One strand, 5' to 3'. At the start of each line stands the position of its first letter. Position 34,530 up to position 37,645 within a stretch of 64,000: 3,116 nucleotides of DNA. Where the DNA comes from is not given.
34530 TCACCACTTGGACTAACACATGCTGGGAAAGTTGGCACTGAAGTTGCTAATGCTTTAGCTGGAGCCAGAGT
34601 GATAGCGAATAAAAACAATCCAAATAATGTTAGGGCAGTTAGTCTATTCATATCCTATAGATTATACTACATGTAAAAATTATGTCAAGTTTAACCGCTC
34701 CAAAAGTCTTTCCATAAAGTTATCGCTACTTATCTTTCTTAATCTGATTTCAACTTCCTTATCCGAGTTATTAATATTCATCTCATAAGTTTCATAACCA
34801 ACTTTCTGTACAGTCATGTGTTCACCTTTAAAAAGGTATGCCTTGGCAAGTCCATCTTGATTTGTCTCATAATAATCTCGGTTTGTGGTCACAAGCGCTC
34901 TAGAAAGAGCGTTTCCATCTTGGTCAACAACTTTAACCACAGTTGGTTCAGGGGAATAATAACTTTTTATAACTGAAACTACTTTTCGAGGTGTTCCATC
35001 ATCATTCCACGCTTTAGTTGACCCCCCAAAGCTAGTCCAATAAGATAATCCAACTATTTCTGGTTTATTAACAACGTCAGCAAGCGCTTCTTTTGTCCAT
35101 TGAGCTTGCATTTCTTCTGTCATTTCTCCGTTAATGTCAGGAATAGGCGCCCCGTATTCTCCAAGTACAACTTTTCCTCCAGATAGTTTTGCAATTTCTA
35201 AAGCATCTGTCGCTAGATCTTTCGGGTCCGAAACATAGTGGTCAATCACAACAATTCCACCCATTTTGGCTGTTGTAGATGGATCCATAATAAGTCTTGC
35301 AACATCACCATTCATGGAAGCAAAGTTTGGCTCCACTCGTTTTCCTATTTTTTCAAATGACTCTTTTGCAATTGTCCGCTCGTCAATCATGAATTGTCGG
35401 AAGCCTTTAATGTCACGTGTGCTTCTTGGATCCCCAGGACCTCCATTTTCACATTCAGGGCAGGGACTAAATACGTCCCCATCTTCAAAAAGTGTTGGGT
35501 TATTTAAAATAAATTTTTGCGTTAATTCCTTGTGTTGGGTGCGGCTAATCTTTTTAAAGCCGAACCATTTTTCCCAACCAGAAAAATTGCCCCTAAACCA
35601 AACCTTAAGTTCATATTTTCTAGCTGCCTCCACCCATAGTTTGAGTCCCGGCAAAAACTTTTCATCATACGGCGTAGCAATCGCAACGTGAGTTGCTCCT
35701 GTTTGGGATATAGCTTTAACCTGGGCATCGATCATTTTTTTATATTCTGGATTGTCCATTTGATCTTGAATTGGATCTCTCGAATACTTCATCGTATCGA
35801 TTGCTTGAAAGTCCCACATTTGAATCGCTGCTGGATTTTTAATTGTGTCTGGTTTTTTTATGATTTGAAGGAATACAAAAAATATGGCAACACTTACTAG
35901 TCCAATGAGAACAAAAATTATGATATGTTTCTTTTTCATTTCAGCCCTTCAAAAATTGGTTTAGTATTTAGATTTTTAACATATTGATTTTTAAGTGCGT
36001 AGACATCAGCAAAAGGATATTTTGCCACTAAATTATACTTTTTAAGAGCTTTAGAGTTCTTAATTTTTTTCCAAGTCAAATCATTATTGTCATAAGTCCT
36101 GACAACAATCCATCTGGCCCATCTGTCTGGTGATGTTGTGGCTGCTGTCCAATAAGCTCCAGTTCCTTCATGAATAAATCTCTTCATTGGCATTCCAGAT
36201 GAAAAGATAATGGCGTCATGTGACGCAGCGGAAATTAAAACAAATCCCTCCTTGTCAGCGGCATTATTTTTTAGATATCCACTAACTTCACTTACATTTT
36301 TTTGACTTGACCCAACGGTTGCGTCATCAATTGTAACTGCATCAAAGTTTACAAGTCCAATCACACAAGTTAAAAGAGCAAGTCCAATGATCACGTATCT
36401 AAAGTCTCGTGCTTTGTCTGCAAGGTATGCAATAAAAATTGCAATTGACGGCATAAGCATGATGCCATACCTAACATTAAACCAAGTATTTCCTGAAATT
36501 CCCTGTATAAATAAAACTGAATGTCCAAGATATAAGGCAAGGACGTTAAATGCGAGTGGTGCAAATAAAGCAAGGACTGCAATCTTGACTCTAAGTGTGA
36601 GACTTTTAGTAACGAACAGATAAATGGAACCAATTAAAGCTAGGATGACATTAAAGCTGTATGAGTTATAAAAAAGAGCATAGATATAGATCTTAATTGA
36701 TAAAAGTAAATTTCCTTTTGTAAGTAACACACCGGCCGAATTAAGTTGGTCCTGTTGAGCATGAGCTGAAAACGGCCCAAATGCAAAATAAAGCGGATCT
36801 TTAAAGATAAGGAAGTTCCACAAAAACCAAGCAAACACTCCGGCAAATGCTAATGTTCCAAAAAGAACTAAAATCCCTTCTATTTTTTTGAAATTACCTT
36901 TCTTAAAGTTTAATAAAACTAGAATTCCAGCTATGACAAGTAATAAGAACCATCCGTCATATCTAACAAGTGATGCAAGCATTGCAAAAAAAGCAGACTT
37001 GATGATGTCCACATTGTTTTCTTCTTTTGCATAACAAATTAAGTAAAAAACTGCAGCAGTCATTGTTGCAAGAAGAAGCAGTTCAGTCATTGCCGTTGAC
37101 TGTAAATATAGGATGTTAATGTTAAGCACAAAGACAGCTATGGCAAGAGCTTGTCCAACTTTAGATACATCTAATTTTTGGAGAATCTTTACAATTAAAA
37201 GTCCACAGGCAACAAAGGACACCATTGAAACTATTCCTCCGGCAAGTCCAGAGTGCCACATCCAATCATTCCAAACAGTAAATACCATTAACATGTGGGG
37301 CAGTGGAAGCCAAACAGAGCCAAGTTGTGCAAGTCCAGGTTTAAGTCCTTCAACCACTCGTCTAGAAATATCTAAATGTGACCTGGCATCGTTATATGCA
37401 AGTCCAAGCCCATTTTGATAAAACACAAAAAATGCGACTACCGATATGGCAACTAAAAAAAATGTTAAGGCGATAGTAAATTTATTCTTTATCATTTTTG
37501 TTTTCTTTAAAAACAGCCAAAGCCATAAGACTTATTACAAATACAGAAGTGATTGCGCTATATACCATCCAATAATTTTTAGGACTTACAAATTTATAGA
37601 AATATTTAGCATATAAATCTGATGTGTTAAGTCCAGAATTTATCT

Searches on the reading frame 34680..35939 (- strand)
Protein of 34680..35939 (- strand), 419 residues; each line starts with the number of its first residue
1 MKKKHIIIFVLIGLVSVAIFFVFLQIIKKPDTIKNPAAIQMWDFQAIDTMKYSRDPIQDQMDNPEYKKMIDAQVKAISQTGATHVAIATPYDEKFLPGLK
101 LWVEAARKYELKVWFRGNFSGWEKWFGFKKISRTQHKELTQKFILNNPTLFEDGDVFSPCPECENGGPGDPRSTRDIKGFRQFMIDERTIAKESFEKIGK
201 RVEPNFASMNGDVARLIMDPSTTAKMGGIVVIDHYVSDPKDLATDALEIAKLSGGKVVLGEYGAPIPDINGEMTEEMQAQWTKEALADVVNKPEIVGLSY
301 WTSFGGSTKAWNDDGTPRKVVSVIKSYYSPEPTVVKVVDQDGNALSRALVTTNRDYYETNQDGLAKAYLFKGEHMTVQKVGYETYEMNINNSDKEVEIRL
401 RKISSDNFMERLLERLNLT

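Call 7: search_protein_families(library=pfam, proteins=[window:34680-35939:-], max_evalue=1)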
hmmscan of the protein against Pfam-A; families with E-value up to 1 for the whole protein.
window:34680-35939:- (419 aa): 2 families
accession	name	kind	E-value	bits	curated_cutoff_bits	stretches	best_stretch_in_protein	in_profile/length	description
PF13858.11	DUF4199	-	0.015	16.2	32.3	1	6-77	71-138/165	Protein of unknown function (DUF4199)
PF15186.11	TEX13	-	0.14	12.3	27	1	370-411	16-57/150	Testis-expressed sequence 13 protein family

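Call 31: search_protein_families(library=ncbifam, proteins=[window:34680-35939:-], max_evalue=1)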
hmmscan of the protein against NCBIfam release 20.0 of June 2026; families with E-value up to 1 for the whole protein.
window:34680-35939:- (419 aa): 1 family
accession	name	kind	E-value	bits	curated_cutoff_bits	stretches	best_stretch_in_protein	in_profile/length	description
TIGR00466.1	kdsB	equivalog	0.031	13.7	155.2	1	322-369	129-179/241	3-deoxy-manno-octulosonate cytidylyltransferase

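Call 81: search_solved_structures(query=A5, max_evalue=1, show_alignments=1)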
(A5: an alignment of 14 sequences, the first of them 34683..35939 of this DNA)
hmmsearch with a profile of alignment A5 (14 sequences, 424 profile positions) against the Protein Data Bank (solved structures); distinct sequences matched with E-value up to 1: 1.
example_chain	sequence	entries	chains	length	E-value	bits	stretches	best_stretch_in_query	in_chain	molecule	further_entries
5xrw_C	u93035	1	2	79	0.2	13.6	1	215-274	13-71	FliY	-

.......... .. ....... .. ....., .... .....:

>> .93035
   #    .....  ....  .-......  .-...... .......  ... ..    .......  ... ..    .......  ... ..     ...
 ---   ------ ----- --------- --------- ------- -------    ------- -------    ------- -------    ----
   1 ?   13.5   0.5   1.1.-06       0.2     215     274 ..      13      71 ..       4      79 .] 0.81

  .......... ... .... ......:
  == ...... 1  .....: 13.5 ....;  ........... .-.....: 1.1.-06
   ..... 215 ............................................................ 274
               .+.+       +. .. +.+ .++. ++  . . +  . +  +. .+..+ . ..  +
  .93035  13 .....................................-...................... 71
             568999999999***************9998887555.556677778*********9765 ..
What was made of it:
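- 34680..35939 (-): o419: last gene of the operon. One N-terminal helix, an extracytoplasmic domain with weak glycoside-hydrolase-core similarity, and a CarboxypepD_reg-like beta-sandwich. No PDB sequence hit (call 81).
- Tried and rejected: Nothing found (call 81).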

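Call 82: search_protein_families(library=pfam, alignment_id=A5, max_evalue=0.1)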
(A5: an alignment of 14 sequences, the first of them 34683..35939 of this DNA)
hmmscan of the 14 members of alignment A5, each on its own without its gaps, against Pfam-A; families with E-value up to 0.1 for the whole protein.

A. member 1, window:34683-35939:- (419 aa): 1 family
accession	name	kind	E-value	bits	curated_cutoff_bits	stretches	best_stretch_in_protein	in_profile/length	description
PF13858.11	DUF4199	-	0.015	16.2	32.3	1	6-77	71-138/165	Protein of unknown function (DUF4199)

B. families by the number of members that match (of 14 scanned): 8 families
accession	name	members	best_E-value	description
PF13620.12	CarboxypepD_reg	10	5.4e-08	Carboxypeptidase regulatory-like domain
PF13715.12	CarbopepD_reg_2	7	7.9e-05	CarboxypepD_reg-like domain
PF11790.14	Glyco_hydro_cc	3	0.0008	Glycosyl hydrolase catalytic core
PF15976.11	CooC_C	3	0.0027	CS1-pili formation C-terminal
PF16371.11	MetallophosN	3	0.04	N terminal of Calcineurin-like phosphoesterase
PF16373.10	DUF4985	2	0.029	Domain of unknown function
PF24151.2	ArlX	1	0.0004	ArlX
PF13858.11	DUF4199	1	0.015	Protein of unknown function (DUF4199)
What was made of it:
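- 34680..35939 (-): PF11790 in 3 of 14 family members (8e-4) and PF13620 in 10 of 14 (call 82).
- The hydrolase assignment of o419 is weak (call 82).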

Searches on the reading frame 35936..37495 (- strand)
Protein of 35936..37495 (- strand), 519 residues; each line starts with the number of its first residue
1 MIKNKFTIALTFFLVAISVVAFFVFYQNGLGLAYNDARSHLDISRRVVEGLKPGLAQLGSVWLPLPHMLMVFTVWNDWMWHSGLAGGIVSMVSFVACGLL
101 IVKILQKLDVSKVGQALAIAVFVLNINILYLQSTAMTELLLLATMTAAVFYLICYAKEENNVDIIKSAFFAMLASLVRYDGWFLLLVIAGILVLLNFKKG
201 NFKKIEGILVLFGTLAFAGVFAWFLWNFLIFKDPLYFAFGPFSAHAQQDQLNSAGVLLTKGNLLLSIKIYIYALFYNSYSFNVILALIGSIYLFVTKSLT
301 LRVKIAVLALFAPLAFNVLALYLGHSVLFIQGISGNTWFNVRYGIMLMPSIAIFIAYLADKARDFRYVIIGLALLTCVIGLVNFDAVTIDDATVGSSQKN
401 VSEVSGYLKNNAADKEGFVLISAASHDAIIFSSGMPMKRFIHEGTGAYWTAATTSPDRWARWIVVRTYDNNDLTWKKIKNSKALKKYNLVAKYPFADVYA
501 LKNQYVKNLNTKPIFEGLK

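Call 7: search_protein_families(library=pfam, proteins=[window:35936-37495:-], max_evalue=1)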
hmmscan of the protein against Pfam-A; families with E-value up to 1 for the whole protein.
window:35936-37495:- (519 aa): 2 families
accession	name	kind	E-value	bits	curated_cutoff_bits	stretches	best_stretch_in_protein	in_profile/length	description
PF25020.1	TTR_TEN1-4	-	0.0025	18.1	27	1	175-206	37-68/86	Teneurin TTR-like domain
PF06269.17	DUF1029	-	0.95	10.1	25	0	183-229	8-49/53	Protein of unknown function (DUF1029)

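Call 31: search_protein_families(library=ncbifam, proteins=[window:35936-37495:-], max_evalue=1)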
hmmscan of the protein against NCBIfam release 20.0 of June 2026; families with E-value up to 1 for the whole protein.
window:35936-37495:- (519 aa): 1 family
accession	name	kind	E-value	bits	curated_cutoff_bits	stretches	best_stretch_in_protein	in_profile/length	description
NF047440.1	LA3751_2_3_fam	subfamily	2.2e-08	33.4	200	1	88-413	103-408/460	LA_3751/LA_3752 family putative glycosyltransferase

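Call 43: find_homologous_proteins(query=window:35936-37495:-, max_evalue=0.00001)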
Query window:35936-37495:- (519 aa): 1962 proteins with E <= 0.00001 among 8000 candidates; the best 120 are listed.
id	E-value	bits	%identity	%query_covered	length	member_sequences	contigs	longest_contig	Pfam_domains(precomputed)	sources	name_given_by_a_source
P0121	0.0e+0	1133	100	100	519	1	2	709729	-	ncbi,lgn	-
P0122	5.5e-234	796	68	100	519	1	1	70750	-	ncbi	-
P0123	1.4e-228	778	60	98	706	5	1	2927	-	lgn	-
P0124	5.5e-224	763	66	97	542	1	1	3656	-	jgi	jgi:hypothetical protein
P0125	1.1e-222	759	65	99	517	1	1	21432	-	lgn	-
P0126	3.1e-218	744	65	97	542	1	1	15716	-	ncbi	-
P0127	1.2e-216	739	64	97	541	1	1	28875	-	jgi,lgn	-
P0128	7.9e-215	733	65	96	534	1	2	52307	-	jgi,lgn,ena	-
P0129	8.8e-215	733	63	99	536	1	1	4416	-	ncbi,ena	-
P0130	1.4e-214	732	67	97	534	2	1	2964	-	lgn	-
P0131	1.6e-214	732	64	97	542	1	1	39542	-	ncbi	-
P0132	6.0e-214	730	64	96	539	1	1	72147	-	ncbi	-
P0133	6.3e-214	730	63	99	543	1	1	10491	-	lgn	-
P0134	7.9e-214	729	65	99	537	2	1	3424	-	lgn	-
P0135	1.3e-213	729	63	99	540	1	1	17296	-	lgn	-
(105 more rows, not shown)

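Call 53: predict_structure(alignment_id=A3)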
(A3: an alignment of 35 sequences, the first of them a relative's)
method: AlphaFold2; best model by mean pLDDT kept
length: 519 residues; sequences in the alignment: 35
mean_pLDDT: 76.9   pTM: 0.77
mean pLDDT of the five models: 76.9, 74.6, 74.2, 73.1, 72.6
residues with pLDDT >= 90: 164; 70-90: 198; 50-70: 94; < 50: 63
segments of 3 or more residues with pLDDT < 50: 31-36, 47-61, 240-246, 326-341, 386-398, 517-519
pLDDT, mean of each block of 10 residues (from residue 1): 80 92 72 49 50 38 72 71 77 93 96 94 72 66 95 95 96 88 91 82 85 90 80 61 49 65 85 80 93 93 94 85 56 32 74 96 90 85 51 41 79 88 62 73 77 89 79 76 88 81 90 59
secondary structure, 60 per line:
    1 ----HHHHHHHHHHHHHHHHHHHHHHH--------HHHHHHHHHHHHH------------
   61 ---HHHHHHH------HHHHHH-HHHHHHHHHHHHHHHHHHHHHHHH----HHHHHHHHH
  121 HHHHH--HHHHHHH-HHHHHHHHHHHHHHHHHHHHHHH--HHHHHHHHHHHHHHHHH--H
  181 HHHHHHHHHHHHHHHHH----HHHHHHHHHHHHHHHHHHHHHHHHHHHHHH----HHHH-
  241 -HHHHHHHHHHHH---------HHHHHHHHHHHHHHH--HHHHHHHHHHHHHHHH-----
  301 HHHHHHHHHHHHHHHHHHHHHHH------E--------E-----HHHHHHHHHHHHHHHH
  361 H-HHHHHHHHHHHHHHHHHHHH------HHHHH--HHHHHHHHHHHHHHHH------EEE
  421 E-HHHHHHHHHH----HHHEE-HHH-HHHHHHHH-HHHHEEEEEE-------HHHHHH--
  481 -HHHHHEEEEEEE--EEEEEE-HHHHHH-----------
elements in order: H5-27 H36-48 H64-70 H77-82 H84-107 H112-125 H128-134 H136-158 H161-177 H180-197 H202-231 H236-239 H242-253 H263-277 H280-295 H301-323 H345-361 H363-382 H389-393 H396-411 E418-421 H423-432 H447-454 H456-459 E460-465 H473-478 H482-486 E487-493 E496-501 H503-508
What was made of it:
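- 35936..37495 (-): o519: very conserved 519-aa GT-C-fold membrane protein with an invariant first-loop motif (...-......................). It is the universal partner of GT2b. AF2 model pLDDT 76.9 (call 53).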

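Call 55: fold_search(model_id=the predicted structure, library=pdb)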
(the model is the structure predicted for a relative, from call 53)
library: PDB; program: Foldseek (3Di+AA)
matches with E <= 10: 292; with E <= 0.001: 16
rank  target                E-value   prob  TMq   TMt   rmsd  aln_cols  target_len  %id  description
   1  7oci_F                6.8e-06  1.00  0.51  0.43  11.3       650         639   11  Cryo-EM structure of yeast Ost6p containing oligosaccharyltransferase complex (released 2022-02-16)
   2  8age_A                9.9e-06  1.00  0.48  0.40  12.3       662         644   11  Structure of yeast oligosaccharylransferase complex with acceptor peptide bound (released 2022-12-07)
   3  8agb_A                4.3e-05  1.00  0.49  0.41  13.0       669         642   11  Structure of yeast oligosaccharylransferase complex with lipid-linked oligosaccharide bound (released 2022-12-07)
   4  8agc_A                4.5e-05  1.00  0.50  0.39  13.4       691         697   12  Structure of yeast oligosaccharylransferase complex with lipid-linked oligosaccharide and non-acceptor peptide bound (released 2022-12-07)
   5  6ezn_F                5.0e-05  1.00  0.50  0.42  12.5       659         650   11  Cryo-EM structure of the yeast oligosaccharyltransferase (OST) complex (released 2018-01-17)
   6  8b6l_I                6.4e-05  1.00  0.45  0.37  13.3       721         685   10  Subtomogram average of the human Sec61-TRAP-OSTA-translocon (released 2022-12-07)
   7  6gxc_A                7.0e-05  1.00  0.52  0.40   9.3       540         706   14  Bacterial oligosaccharyltransferase PglB in complex with an inhibitory peptide and a reactive lipid-linked oligosaccha (released 2018-11-14)
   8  5ogl_A                7.6e-05  1.00  0.52  0.40   8.8       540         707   14  Structure of bacterial oligosaccharyltransferase PglB in complex with an acceptor peptide and an lipid-linked oligosac (released 2017-10-25)
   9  6s7o_A                8.2e-05  1.00  0.51  0.42  13.2       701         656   11  Cryo-EM structure of human oligosaccharyltransferase complex OST-A (released 2019-12-18)
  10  5f15                  8.6e-05  1.00  0.58  0.56   7.2       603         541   10  Crystal Structure of ArnT from Cupriavidus metallidurans bound to Undecaprenyl phosphate (released 2016-02-17)
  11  6c26_A                1.2e-04  1.00  0.48  0.40  13.8       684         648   11  The Cryo-EM structure of a eukaryotic oligosaccharyl transferase complex (released 2018-01-31)
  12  9n9j_I                1.3e-04  1.00  0.47  0.37  13.9       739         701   10  Structure of a GRP94 folding intermediate engaged with a CCDC134- and FKBP11-bound secretory translocon (released 2025-11-19)
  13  6ftg_5                3.4e-04  1.00  0.46  0.39  13.5       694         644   10  Subtomogram average of OST-containing ribosome-translocon complexes from canine rough microsomal membranes (released 2018-03-21)
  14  8pn9_A                4.7e-04  1.00  0.45  0.38  13.4       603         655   12  Structure of human oligosaccharyltransferase OST-A complex bound to NGI-1 (released 2024-05-08)
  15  5ezm                  7.7e-04  1.00  0.51  0.49   9.8       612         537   10  Crystal Structure of ArnT from Cupriavidus metallidurans in the apo state (released 2016-02-17)
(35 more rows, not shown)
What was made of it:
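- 35936..37495 (-): All Foldseek hits with probability ≥0.9 are GT-C enzymes: STT3, PglB, ArnT, AftA, ALG9, Emb and PMT (call 55).
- The top Foldseek hits of o519 are the oligosaccharyltransferases STT3 and PglB (call 55).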
